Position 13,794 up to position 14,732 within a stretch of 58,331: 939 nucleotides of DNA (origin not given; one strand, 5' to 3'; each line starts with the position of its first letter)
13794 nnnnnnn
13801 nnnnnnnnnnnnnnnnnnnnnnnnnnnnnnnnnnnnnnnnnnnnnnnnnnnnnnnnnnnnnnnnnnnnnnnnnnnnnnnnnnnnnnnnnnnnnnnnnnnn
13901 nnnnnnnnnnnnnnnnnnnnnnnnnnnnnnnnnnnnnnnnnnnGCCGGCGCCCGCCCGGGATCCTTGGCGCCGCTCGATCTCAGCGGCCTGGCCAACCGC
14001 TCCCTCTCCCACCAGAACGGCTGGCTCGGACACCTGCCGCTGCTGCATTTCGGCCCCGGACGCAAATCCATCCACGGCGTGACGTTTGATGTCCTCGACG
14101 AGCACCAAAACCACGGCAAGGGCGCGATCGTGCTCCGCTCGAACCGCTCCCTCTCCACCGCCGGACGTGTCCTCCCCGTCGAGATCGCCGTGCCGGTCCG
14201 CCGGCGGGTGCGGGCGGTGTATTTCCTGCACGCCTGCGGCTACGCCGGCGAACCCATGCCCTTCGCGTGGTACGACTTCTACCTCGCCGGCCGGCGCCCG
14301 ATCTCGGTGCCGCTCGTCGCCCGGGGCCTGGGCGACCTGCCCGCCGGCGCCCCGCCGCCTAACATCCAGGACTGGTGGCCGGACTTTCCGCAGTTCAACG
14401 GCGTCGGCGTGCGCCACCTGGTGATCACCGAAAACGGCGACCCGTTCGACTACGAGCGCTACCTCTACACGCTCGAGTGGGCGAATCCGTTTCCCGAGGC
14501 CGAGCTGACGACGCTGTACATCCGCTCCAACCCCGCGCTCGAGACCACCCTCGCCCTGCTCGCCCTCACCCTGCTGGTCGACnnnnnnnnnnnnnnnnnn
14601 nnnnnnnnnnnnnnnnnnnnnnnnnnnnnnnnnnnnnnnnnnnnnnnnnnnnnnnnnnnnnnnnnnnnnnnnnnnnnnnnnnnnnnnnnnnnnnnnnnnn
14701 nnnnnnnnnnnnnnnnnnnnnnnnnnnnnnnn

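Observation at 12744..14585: GntR-HTH + LacI-type sensor regulator fused to an unassigned ~200-aa C-terminal domain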

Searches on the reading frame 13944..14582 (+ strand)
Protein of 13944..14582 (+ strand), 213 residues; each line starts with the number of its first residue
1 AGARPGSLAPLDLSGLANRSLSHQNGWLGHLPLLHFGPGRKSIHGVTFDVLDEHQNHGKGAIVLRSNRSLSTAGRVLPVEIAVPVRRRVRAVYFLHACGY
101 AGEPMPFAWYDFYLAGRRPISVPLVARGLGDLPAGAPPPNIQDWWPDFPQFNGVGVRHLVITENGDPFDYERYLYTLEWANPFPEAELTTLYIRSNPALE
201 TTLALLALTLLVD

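Call 3: search_protein_families(library=pfam, proteins=[window:13944-14582:+], max_evalue=1)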
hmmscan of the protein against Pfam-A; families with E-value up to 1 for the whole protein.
window:13944-14582:+ (213 aa): 1 family
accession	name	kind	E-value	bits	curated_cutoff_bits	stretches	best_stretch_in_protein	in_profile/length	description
PF23810.1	DUF7182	-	0.2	12.1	27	1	183-204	17-38/62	Family of unknown function (DUF7182)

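Call 4: search_protein_families(library=ncbifam, proteins=[window:13944-14582:+], max_evalue=1)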
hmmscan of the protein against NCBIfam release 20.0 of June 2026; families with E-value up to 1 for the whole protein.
window:13944-14582:+ (213 aa): 0 families

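Call 5: find_homologous_proteins(query=window:13944-14582:+, max_evalue=0.001)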
Query window:13944-14582:+ (213 aa): 10 proteins with E <= 0.001 among 1427 candidates.
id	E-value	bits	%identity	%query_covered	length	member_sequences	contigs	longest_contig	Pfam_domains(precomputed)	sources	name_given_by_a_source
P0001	4.5e-124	430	88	90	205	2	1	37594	-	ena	-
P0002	5.0e-115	401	78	100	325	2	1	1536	-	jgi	jgi:hypothetical protein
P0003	3.9e-100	352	81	86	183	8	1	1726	-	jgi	jgi:hypothetical protein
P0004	7.8e-74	266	92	50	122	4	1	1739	-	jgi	-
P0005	3.1e-61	225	60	78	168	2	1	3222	-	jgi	jgi:hypothetical protein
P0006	3.6e-57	212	56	71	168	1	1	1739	-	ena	-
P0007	2.4e-50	189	46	95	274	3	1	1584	-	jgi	jgi:hypothetical protein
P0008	1.3e-49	187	65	60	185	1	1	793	-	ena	-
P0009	4.3e-43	165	43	95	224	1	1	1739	-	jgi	jgi:hypothetical protein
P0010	3.6e-27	113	44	64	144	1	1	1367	-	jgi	jgi:hypothetical protein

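Call 7: find_encoding_contigs(protein=P0001, flank=8000, max_places=4)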
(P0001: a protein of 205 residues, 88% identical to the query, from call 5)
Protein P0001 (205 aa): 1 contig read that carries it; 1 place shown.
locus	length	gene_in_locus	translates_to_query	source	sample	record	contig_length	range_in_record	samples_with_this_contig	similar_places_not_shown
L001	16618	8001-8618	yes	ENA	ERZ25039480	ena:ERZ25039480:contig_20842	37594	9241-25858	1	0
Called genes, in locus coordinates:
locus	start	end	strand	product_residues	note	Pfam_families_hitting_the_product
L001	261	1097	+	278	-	PF01120:Alpha_L_fucos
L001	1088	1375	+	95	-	-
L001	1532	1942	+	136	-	PF16757:Fucosidase_C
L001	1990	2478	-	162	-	PF04073:tRNA_edit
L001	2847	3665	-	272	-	-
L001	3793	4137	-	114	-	-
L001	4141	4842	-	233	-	-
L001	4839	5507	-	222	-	-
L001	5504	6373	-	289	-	PF07715:Plug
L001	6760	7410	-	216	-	-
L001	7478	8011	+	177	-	PF13377:Peripla_BP_3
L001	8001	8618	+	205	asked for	-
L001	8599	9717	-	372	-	PF00356:LacI, PF00532:Peripla_BP_1, PF13377:Peripla_BP_3 (weak)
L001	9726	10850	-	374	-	PF01055:Glyco_hydro_31_2nd, PF21365:Glyco_hydro_31_3rd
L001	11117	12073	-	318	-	PF13802:Gal_mutarotas_2 (weak)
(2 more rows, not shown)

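Call 18: search_protein_representatives(alignment_id=A1)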
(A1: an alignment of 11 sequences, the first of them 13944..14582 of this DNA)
Query: 11 sequences, 212 profile positions. Proteins with E-value up to 0.001 (for the whole library): 1034; up to 1e-10: 362; up to 1e-30: 171. The best 150 are listed.
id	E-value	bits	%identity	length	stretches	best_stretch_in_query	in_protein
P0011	5.6e-86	303.8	-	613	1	6-210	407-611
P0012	8.5e-83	293.4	-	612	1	6-209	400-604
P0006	6.9e-77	274.1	-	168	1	45-211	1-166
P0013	3.4e-74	265.3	-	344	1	6-210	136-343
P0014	1.9e-73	262.9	-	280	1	1-211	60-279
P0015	1.0e-70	253.9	-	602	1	6-211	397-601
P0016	3.7e-70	252.1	-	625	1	5-211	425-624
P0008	1.3e-69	250.3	-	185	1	29-212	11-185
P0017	2.4e-69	249.4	-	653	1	3-210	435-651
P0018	2.5e-69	249.4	-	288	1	8-210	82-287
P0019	1.3e-68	247.1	-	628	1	3-211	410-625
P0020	2.1e-68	246.4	-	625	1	4-211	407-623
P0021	4.5e-68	245.3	-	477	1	5-211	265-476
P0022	2.7e-67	242.7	-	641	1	4-211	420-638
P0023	3.0e-67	242.6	-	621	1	6-211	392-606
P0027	6.7e-66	238.2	-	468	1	6-210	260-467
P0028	1.9e-65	236.8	-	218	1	10-210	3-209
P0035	4.6e-64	232.2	-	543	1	9-211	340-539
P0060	8.1e-56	205.3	-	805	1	9-211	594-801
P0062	1.9e-54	200.8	-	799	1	6-211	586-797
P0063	2.2e-54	200.6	-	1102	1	6-210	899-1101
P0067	3.7e-53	196.6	-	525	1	5-209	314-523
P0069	7.4e-53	195.6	-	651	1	6-210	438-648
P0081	1.1e-50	188.4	-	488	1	6-211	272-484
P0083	8.2e-50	185.6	-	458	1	5-211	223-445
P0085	5.7e-49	182.9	-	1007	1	9-211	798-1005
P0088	5.0e-48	179.8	-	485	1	6-210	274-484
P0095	7.5e-47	176.0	-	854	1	7-211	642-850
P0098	1.0e-46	175.5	-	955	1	9-211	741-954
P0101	1.9e-46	174.7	-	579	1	3-210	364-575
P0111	2.2e-44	167.9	-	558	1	7-210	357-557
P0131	3.8e-41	157.3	-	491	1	8-210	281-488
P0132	4.5e-41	157.1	-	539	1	8-209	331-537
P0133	4.6e-41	157.1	-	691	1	10-209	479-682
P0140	2.3e-40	154.7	-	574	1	9-210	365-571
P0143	1.4e-39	152.2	-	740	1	5-211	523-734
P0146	4.3e-39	150.6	-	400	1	5-211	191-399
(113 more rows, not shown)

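Call 19: search_protein_families(library=pfam, proteins=[P0012, P0017, P0060, P0062, P0063, P0085, P0098, P0143, P0133, P0095], max_evalue=0.01)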
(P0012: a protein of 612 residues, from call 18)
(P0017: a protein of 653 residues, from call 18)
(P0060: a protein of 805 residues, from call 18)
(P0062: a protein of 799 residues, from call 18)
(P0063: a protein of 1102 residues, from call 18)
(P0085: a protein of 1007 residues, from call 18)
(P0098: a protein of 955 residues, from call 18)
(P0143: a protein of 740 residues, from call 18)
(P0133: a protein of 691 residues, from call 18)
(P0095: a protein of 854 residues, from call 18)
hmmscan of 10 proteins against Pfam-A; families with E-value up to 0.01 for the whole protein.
P0012 (612 aa): 4 families
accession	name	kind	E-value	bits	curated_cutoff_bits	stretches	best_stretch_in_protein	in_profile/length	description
PF13377.12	Peripla_BP_3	-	4.8e-12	46.7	26.5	1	184-350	1-166/167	Periplasmic binding protein-like domain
PF00532.27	Peripla_BP_1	-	3.6e-09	36.9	22.2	1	94-257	20-185/281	Periplasmic binding proteins and sugar binding domain of LacI family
PF00392.27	GntR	-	2.9e-05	24.1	27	1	12-65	4-57/64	Bacterial regulatory proteins, gntR family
PF12802.13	MarR_2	-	0.00029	21.4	27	1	36-65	24-53/61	MarR family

P0017 (653 aa): 3 families
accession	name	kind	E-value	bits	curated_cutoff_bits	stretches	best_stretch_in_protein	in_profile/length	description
PF13377.12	Peripla_BP_3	-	4.1e-10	40.4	26.5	1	218-385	3-166/167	Periplasmic binding protein-like domain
PF00392.27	GntR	-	4.8e-07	29.8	27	1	43-94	6-57/64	Bacterial regulatory proteins, gntR family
PF18024.7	HTH_50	-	0.00082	19.4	27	0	60-82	22-44/50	Helix-turn-helix domain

P0060 (805 aa): 3 families
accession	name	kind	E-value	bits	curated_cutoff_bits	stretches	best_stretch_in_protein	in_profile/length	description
PF13229.12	Beta_helix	-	2.8e-17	63.2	25.9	2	229-371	28-155/158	Right handed beta helix region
PF05048.19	NosD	-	7.5e-13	48.8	23.6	2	333-430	17-110/212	Periplasmic copper-binding protein (NosD)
PF07602.17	DUF1565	-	0.00031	20.6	20.3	1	53-95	5-41/257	Protein of unknown function (DUF1565)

P0062 (799 aa): 2 families
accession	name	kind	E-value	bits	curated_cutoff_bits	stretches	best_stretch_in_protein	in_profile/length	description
PF13229.12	Beta_helix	-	3.5e-17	62.9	25.9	2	254-416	7-158/158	Right handed beta helix region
PF05048.19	NosD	-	1e-07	32.1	23.6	1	342-438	31-186/212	Periplasmic copper-binding protein (NosD)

P0063 (1102 aa): 6 families
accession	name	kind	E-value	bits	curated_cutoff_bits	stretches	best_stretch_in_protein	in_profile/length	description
PF13229.12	Beta_helix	-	5.9e-22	78.4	25.9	2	500-662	7-157/158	Right handed beta helix region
PF04773.18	FecR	-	3.6e-11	43.8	24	1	153-242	2-97/97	FecR protein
PF14592.12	Chondroitinas_B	-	3.9e-07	29.9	24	1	306-359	6-60/426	Chondroitinase B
PF07602.17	DUF1565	-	1.1e-06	28.6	20.3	1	293-329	4-40/257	Protein of unknown function (DUF1565)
PF05048.19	NosD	-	8.3e-05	22.6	23.6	1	558-694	60-171/212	Periplasmic copper-binding protein (NosD)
PF22842.2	Pel9A-like_beta_helix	-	0.0027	17.2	25.2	1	289-327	14-52/370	Pel9A-like, right handed beta helix region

P0085 (1007 aa): 3 families
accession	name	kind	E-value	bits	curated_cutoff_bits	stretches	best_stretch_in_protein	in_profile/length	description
PF13229.12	Beta_helix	-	6.7e-13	49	25.9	1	427-558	8-121/158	Right handed beta helix region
PF05048.19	NosD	-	1.1e-05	25.4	23.6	0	578-633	55-108/212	Periplasmic copper-binding protein (NosD)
PF07602.17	DUF1565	-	0.0085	15.9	20.3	0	118-163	2-41/257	Protein of unknown function (DUF1565)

P0098 (955 aa): 5 families
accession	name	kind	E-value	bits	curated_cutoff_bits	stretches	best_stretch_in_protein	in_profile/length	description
PF13229.12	Beta_helix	-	2.2e-19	70.1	25.9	2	328-491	9-157/158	Right handed beta helix region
PF07602.17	DUF1565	-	1.4e-08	34.8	20.3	1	118-155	4-41/257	Protein of unknown function (DUF1565)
PF05048.19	NosD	-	2.6e-07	30.7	23.6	1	347-555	21-208/212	Periplasmic copper-binding protein (NosD)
PF22842.2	Pel9A-like_beta_helix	-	6.2e-06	25.9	25.2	1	99-153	2-53/370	Pel9A-like, right handed beta helix region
PF14592.12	Chondroitinas_B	-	0.0015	18.1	24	0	130-183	5-59/426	Chondroitinase B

P0143 (740 aa): 2 families
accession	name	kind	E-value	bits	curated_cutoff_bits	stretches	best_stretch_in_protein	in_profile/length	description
PF13229.12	Beta_helix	-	2.6e-15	56.8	25.9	1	169-347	13-150/158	Right handed beta helix region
PF05048.19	NosD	-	0.0002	21.3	23.6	0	297-358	46-104/212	Periplasmic copper-binding protein (NosD)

P0133 (691 aa): 3 families
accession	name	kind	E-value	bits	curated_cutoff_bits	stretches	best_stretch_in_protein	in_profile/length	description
PF13377.12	Peripla_BP_3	-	5.8e-11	43.2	26.5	1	252-429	1-167/167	Periplasmic binding protein-like domain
PF00532.27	Peripla_BP_1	-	4.3e-08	33.4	22.2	1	163-329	19-189/281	Periplasmic binding proteins and sugar binding domain of LacI family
PF00392.27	GntR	-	1.9e-06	27.8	27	1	82-127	5-50/64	Bacterial regulatory proteins, gntR family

P0095 (854 aa): 2 families
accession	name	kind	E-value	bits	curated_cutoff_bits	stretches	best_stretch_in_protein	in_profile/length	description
PF13229.12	Beta_helix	-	7.7e-13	48.8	25.9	2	278-416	6-133/158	Right handed beta helix region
PF05048.19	NosD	-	1.3e-07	31.7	23.6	1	351-445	59-150/212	Periplasmic copper-binding protein (NosD)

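Call 22: predict_structure(alignment_id=A1)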
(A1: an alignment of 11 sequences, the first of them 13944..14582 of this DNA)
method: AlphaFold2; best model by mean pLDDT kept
length: 213 residues; sequences in the alignment: 11
mean_pLDDT: 64.7   pTM: 0.69
mean pLDDT of the five models: 64.7, 59.4, 55.5, 52.0, 51.6
residues with pLDDT >= 90: 29; 70-90: 61; 50-70: 59; < 50: 64
segments of 3 or more residues with pLDDT < 50: 1-5, 17-37, 42-49, 55-77, 165-169
pLDDT, mean of each block of 10 residues (from residue 1): 51 51 33 45 47 46 32 48 87 74 81 95 80 81 65 69 51 74 94 80 70 77
secondary structure, 60 per line:
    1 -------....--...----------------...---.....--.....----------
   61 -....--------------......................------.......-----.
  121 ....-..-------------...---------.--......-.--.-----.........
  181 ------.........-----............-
elements in order: E8-11 E39-43 E46-50 E62-65 E80-101 E108-114 E120-124 E141-143 E156-161 E172-180 E187-195 E201-212

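Call 30: find_related_loci(query=A2, collection=genome_contigs, flank=6000)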
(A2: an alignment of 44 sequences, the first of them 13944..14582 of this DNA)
Query A2 (213 aa) in genome_contigs; peptide patterns used: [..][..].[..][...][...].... (x = any residue, [..] = any of these).
107 stretches matched a pattern; 79 encode a relative of the query (tblastn E <= 1e-3); 78 distinct loci.
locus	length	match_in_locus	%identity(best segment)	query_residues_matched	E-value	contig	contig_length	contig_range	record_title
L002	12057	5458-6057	87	1-200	6e-122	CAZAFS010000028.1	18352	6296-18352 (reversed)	MAG TPA_asm: uncultured Opitutaceae bacterium isolate binchicken_co241_74 genome assembly, contig: NODE_2911_length_1835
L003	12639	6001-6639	81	1-213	1e-120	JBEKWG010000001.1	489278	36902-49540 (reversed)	MAG: Opitutaceae bacterium isolate SPRUCE 622 SPRUCE_622_1, whole genome shotgun sequence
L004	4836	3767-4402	79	2-213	2e-118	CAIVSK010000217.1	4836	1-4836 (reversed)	MAG: Akkermansiaceae bacterium isolate A14_bin-1981 genome assembly, contig: bin-1981:217/432, whole genome shotgun sequ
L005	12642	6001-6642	78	2-213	2e-114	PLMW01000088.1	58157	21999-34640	MAG: Opitutia bacterium isolate fen_1467 73.20120800_E2X.33_contig_2137, whole genome shotgun sequence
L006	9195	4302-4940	76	1-213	8e-113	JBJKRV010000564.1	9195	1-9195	MAG: Opitutaceae bacterium isolate Bin_67 S1Ck127_964951_flag_1_multi_7.0000_len_9195, whole genome shotgun sequence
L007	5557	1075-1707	78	1-211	8e-106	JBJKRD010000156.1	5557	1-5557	MAG: Opitutaceae bacterium isolate Bin_50 S1Ck127_1911974_flag_1_multi_7.0000_len_5557, whole genome shotgun sequence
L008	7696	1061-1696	80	2-213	1e-119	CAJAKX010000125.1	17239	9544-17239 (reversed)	MAG: uncultured Opitutae bacterium isolate A-3_bin-153 genome assembly, contig: bin-153:125/459, whole genome shotgun se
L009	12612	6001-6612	76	10-213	3e-112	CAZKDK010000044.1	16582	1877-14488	MAG TPA_asm: uncultured Opitutaceae bacterium isolate binchicken_co50_396 genome assembly, contig: NODE_3956_length_1658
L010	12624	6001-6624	63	6-212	2e-84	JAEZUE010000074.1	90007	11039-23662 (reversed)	MAG: Verrucomicrobia bacterium isolate OH_PDB_75 k127_55209, whole genome shotgun sequence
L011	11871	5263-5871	62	10-212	6e-82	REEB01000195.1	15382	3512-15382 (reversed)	MAG: Puniceicoccaceae bacterium isolate PLM2.Bin11 NODE_4695_length_15382_cov_7.52241, whole genome shotgun sequence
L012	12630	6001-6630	63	3-212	1e-81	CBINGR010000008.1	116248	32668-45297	MAG TPA_asm: uncultured Akkermansia sp. isolate SRR16817036_binner123_Refined_37 genome assembly, contig: ERZ27393611.38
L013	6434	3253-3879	59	1-211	3e-79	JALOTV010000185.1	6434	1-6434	MAG: Opitutaceae bacterium isolate Prado242 scaffold_30719, whole genome shotgun sequence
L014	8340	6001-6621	59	4-210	4e-78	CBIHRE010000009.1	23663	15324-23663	MAG TPA_asm: uncultured Akkermansia sp. isolate SRR18156201_concoct_26 genome assembly, contig: ERZ27336863.420, whole g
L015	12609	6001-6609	60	10-212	7e-78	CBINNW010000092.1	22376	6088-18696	MAG TPA_asm: uncultured Akkermansia sp. isolate SRR16817062_maxbin2_2 genome assembly, contig: ERZ27393189.561, whole ge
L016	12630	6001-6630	62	5-213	8e-77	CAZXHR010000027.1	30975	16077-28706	MAG TPA_asm: uncultured Opitutaceae bacterium isolate SRP167436_co1_97 genome assembly, contig: NODE_2101_length_30975_c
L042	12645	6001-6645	38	1-211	7e-44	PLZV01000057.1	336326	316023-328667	MAG: Verrucomicrobia bacterium isolate palsa_1439 73.20120700_P3D.107_contig_11269, whole genome shotgun sequence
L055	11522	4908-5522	42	11-210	5e-41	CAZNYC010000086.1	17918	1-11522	MAG TPA_asm: uncultured Anaerolineales bacterium isolate SRP141376_co2_324 genome assembly, contig: NODE_6398_length_179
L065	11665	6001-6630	35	11-212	4e-37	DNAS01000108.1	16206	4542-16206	MAG TPA_asm: Phycisphaerales bacterium isolate UBA12270 contig_5438, whole genome shotgun sequence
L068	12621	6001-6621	37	6-211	1e-34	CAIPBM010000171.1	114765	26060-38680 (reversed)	MAG: uncultured Verrucomicrobia bacterium isolate I3-5_bin-000 genome assembly, contig: bin-000:171/194, whole genome sh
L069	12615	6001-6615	38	11-210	4e-34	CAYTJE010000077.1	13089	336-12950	MAG TPA_asm: uncultured Anaerolineales bacterium isolate SRP141376_co1_325 genome assembly, contig: NODE_9150_length_130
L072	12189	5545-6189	35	1-210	6e-31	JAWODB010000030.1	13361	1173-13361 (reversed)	MAG: Phycisphaerae bacterium isolate BLK5-1.bin.98 k191_338446, whole genome shotgun sequence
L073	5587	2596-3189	29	4-213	2e-29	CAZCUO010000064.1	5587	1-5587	MAG TPA_asm: uncultured bacterium isolate binchicken_co25_128 genome assembly, contig: k141_159526, whole genome shotgun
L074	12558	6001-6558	37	27-212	2e-28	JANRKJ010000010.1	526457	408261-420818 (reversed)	MAG: Terrimicrobiaceae bacterium isolate bins.495 k141_1944134, whole genome shotgun sequence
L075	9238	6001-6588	37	11-210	4e-28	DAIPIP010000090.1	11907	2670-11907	MAG TPA_asm: Opitutaceae bacterium isolate CTOTU7304 NODE_7180_length_11907_cov_10.956716, whole genome shotgun sequence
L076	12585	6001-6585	37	6-197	6e-26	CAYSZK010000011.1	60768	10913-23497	MAG TPA_asm: uncultured Verrucomicrobiales bacterium isolate binchicken_co58_129 genome assembly, contig: NODE_377_lengt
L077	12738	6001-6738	31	10-213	9e-22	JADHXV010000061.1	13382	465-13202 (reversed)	MAG: Planctomycetota bacterium isolate BS750m-G62 BS-750m-C8054, whole genome shotgun sequence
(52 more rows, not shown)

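Call 31: find_homologous_proteins(query=A2, max_evalue=0.00001)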
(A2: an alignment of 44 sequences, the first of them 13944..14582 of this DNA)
Query A2 (44 sequences) (213 aa, profile of the alignment): 36 proteins with E <= 0.00001 among 8000 candidates.
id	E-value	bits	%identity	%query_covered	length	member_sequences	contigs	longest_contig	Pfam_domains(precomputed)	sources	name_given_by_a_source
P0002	2.9e-83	297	78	100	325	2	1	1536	-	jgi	jgi:hypothetical protein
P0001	2.5e-80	287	88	90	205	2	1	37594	-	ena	-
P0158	1.1e-78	282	59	99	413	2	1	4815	PF13377.13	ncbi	-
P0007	2.8e-78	280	46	95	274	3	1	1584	-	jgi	jgi:hypothetical protein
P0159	8.1e-77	276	42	95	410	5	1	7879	PF13377.13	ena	-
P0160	3.4e-76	273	47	98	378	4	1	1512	-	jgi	jgi:hypothetical protein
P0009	4.0e-75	270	43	95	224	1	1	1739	-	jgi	jgi:hypothetical protein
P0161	4.1e-75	270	59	97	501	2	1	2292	PF13377.13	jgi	jgi:DNA-binding LacI/PurR family transcriptional regulator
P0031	1.3e-74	268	44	99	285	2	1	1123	-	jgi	jgi:hypothetical protein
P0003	7.2e-74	266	81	86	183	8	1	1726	-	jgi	jgi:hypothetical protein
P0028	5.7e-72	260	44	94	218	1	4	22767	-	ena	-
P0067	4.4e-71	257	38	99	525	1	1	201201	PF13377.13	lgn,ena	-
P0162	7.6e-70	253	42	94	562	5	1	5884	PF13377.13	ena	-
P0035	8.5e-69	249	43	89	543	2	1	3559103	PF13377.13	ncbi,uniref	ncbi:substrate-binding domain-containing protein [Nibricoccus sp. IMCC34717]|uniref:substrate-bindin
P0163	1.5e-68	249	53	99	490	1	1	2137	PF13377.13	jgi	jgi:DNA-binding LacI/PurR family transcriptional regulator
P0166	1.2e-66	242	41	99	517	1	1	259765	PF13377.13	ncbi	-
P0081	4.2e-65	237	36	94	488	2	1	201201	PF13377.13,PF00532.28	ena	-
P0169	1.9e-62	229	35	94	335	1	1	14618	PF02811.27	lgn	-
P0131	2.9e-61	225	33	94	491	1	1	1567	-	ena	-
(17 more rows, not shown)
